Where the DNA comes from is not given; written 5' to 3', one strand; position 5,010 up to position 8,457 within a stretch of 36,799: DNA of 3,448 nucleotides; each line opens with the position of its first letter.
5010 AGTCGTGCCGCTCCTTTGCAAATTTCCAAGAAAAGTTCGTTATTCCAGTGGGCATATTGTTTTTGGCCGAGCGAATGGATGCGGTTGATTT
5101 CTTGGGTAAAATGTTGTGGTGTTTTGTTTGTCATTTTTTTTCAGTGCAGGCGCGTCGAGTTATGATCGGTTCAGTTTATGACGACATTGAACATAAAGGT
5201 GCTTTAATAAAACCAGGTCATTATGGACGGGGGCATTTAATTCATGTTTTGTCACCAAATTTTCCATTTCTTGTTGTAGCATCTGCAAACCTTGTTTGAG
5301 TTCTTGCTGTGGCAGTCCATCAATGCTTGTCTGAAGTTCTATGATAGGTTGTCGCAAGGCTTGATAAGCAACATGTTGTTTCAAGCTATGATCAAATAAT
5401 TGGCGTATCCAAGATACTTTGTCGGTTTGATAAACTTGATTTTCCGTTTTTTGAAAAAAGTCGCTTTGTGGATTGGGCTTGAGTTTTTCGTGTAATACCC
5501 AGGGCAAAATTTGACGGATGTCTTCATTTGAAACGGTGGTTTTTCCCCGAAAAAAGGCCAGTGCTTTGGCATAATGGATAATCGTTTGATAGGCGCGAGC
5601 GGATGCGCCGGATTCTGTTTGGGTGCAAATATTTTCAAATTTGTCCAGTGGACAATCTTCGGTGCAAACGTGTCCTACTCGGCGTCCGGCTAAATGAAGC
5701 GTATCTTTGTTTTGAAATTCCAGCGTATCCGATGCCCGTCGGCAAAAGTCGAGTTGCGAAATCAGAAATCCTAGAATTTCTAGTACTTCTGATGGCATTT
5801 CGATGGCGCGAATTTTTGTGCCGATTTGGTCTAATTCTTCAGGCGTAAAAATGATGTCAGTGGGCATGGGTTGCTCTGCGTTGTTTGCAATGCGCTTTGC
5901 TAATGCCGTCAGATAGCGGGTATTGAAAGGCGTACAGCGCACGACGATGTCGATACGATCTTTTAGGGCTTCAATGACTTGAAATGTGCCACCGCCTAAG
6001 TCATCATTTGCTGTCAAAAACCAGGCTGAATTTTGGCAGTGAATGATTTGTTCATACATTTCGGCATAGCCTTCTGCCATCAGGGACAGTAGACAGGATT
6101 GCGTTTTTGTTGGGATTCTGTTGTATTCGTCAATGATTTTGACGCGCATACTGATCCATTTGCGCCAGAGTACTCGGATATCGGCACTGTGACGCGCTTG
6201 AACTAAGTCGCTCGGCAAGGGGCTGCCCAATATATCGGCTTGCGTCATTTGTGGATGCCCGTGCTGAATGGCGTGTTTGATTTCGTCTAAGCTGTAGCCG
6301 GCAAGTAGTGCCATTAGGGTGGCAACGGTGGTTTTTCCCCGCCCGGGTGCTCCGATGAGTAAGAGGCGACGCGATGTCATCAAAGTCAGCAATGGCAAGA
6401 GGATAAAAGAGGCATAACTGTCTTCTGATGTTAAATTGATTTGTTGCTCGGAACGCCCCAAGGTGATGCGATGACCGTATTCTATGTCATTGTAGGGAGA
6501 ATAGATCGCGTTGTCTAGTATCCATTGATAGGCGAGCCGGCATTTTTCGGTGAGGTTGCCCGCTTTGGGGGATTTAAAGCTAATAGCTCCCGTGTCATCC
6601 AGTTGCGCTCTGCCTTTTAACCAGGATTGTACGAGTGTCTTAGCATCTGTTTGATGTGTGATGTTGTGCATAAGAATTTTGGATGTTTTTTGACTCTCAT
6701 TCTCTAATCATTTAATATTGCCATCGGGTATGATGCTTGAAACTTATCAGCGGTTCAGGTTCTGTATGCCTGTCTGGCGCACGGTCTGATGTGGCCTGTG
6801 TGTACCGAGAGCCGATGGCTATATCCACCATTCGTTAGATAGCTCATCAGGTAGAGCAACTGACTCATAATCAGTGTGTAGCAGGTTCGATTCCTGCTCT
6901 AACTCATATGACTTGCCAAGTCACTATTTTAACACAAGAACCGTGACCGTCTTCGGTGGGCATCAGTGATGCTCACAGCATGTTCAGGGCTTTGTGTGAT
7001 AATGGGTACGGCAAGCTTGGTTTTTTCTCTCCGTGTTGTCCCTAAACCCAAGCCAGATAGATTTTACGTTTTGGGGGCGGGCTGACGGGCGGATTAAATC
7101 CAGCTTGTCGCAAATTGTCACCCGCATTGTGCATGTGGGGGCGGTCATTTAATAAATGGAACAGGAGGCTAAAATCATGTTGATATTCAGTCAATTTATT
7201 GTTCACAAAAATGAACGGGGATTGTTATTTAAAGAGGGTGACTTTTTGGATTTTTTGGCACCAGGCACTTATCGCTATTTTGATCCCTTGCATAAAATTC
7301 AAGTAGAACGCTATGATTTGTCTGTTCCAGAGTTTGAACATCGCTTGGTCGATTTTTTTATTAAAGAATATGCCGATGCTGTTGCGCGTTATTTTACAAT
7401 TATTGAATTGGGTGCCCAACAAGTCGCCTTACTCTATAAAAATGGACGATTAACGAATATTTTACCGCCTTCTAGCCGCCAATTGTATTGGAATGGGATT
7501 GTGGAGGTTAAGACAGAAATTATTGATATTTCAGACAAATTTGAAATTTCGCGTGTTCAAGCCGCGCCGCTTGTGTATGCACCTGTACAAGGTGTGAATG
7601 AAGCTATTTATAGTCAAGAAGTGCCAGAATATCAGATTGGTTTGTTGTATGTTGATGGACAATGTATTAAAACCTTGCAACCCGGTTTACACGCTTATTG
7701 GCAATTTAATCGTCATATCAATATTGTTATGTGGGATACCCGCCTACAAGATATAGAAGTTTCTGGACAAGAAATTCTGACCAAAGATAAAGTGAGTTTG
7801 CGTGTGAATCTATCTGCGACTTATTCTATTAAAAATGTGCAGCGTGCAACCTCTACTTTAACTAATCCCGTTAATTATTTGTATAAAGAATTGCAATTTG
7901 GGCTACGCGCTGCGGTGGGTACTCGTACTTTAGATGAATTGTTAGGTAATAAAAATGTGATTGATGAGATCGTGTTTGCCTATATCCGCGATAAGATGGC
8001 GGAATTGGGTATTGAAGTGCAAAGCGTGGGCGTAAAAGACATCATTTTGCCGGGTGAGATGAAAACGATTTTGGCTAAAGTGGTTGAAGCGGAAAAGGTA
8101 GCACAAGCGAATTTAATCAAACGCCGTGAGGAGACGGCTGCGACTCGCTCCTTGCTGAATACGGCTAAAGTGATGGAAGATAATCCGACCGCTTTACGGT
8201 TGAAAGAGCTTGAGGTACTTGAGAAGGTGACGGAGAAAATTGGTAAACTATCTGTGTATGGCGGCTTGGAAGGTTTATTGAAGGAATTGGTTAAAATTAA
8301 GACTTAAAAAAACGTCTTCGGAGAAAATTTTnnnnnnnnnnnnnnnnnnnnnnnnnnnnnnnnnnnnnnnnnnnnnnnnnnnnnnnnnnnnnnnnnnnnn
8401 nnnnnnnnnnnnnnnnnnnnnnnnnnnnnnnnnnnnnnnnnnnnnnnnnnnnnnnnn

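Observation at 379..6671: Six-gene operon: MoxR-like AAA+ ATPase, HExxH-peptidase/vWA fusion, three unknowns and a radical SAM enzyme; candidate undescribed NTP-dependent conflict or stress system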

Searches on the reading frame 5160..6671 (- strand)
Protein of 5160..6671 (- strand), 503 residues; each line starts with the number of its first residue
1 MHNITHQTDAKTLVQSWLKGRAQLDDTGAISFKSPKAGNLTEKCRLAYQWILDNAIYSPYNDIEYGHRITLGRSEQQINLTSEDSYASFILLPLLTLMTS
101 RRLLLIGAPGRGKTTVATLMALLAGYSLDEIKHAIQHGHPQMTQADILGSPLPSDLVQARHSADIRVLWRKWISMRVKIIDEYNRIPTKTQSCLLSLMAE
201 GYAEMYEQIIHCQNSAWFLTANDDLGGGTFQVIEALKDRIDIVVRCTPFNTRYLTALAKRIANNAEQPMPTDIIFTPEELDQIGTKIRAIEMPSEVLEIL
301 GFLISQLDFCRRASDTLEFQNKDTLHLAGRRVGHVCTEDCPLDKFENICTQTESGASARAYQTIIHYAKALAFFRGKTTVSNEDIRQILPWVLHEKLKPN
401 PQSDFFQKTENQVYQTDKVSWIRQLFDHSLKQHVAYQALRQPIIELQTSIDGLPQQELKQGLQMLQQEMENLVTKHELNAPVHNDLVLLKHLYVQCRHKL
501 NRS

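Call 4: search_protein_families(library=pfam, proteins=[window:5160-6671:-], max_evalue=0.1)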
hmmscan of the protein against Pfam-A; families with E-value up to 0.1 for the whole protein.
window:5160-6671:- (503 aa): 9 families
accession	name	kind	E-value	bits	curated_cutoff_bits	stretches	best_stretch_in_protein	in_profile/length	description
PF17863.7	AAA_lid_2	-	1.4e-13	50.8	22.7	1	349-410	6-67/74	AAA lid domain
PF07726.17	AAA_3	-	2e-08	34.6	27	1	103-240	2-129/131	ATPase family associated with various cellular activities (AAA)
PF07728.20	AAA_5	-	4.1e-08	33.8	22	1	103-239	2-138/139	AAA domain (dynein-related subfamily)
PF00004.35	AAA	-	0.0039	18.1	21.2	1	103-243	1-126/131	ATPase family associated with various cellular activities (AAA)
PF20720.3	nSTAND3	-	0.014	15.5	27.2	1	97-122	14-39/155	Novel STAND NTPase 3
PF13767.11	DUF4168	-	0.016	16.6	25.8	1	418-486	14-81/95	Domain of unknown function (DUF4168)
PF01078.27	Mg_chelatase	-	0.046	13.6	20.3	0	101-128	23-51/207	Magnesium chelatase, subunit ChlI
PF13245.12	AAA_19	-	0.081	13.5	25.1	0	98-120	9-31/134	AAA domain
PF05496.18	RuvB_N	-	0.086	13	27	0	103-123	36-56/159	Holliday junction DNA helicase RuvB P-loop domain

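Call 5: search_protein_families(library=ncbifam, proteins=[window:5160-6671:-], max_evalue=0.1)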
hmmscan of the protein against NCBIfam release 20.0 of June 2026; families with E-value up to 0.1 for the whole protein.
window:5160-6671:- (503 aa): 12 families
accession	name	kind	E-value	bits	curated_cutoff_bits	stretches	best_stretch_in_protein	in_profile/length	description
TIGR02442.1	Cob-chelat-sub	hypoth_equivalog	4.8e-07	28.6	779.45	1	322-415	236-328/641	putative cobaltochelatase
TIGR02031.1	BchD-ChlD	equivalog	2e-05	23.5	499.55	1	107-299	23-219/608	magnesium chelatase ATPase subunit D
TIGR02030.1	BchI-ChlI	equivalog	0.00024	20.4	466.95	1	320-402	238-319/337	magnesium chelatase ATPase subunit I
NF010054.0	PRK13531.1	equivalog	0.0072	15.4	681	1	232-319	163-251/498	ATPase RavA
NF002988.0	PRK03731.1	equivalog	0.016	14.9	161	1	101-148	3-49/174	shikimate kinase AroL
TIGR03922.1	T7SS_EccA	equivalog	0.019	13.5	466.65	1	98-125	310-338/557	type VII secretion AAA-ATPase EccA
NF038214.1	IS21_help_AAA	equivalog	0.069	12.8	200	0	100-203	90-182/232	IS21-like element helper ATPase IstB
TIGR00635.1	ruvB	equivalog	0.069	12.2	299.05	0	102-125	32-55/305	Holliday junction branch migration DNA helicase RuvB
NF042959.1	IteA_antiphage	equivalog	0.072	12.2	510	0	96-121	121-146/367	anti-phage ATPase IteA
NF003229.0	PRK04195.1-5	equivalog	0.077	11.7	280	0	100-131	44-75/413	replication factor C large subunit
NF001384.0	PRK00279.2-2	equivalog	0.082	12.6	152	0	103-121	5-23/191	adenylate kinase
NF000868.0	PRK00080.1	equivalog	0.096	11.6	282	0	102-126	53-77/330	Holliday junction branch migration DNA helicase RuvB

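Call 6: search_protein_families(library=padloc, proteins=[window:5160-6671:-], max_evalue=0.1)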
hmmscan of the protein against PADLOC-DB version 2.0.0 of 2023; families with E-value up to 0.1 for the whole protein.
window:5160-6671:- (503 aa): 4 families
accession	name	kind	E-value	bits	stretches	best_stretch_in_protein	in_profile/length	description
PDLC04232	IetA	-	0.0017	15.8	1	95-121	111-137/330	-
PDLC02195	IetA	-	0.0021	15.4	1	95-122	132-159/395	-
PDLC02196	IetA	-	0.0032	15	1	97-121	119-143/374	-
PDLC05079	PDC-S73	-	0.0057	13.5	0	97-137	188-231/752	-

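Call 26: search_solved_structures(query=window:5160-6671:-, max_evalue=0.01)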
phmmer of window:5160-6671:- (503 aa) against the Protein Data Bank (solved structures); distinct sequences matched with E-value up to 0.01: 6.
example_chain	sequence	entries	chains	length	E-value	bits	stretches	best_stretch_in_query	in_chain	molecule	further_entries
2r44_A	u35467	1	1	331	2.3e-09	39.7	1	94-266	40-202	Uncharacterized protein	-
6i27_A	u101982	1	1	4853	0.00046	22.2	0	76-143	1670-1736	Midasin,Midasin,Midasin,Midasin,Midasin,Midasin,Midasin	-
6i26_A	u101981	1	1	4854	0.00046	22.2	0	76-143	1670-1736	Midasin,Midasin,Midasin,Midasin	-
6hyp_A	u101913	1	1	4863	0.00046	22.2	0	76-143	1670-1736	Midasin,Midasin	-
5jcs_s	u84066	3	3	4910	0.00048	22.1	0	76-143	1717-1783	Midasin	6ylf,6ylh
6or5_A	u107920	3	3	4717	0.0011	20.9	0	91-135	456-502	Midasin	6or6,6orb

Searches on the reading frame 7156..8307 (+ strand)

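Call 90: search_protein_families(library=pfam, proteins=[window:7156-8307:+], max_evalue=0.0001)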
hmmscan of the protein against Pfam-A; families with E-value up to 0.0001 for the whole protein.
window:7156-8307:+ (383 aa): 2 families
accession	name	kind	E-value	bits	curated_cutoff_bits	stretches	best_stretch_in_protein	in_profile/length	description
PF01145.31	Band_7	-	2.2e-30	106.4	23.6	1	155-326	2-175/176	SPFH domain / Band 7 family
PF13421.11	Band_7_1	-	6.9e-05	23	24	0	245-310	140-207/211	SPFH domain-Band 7 family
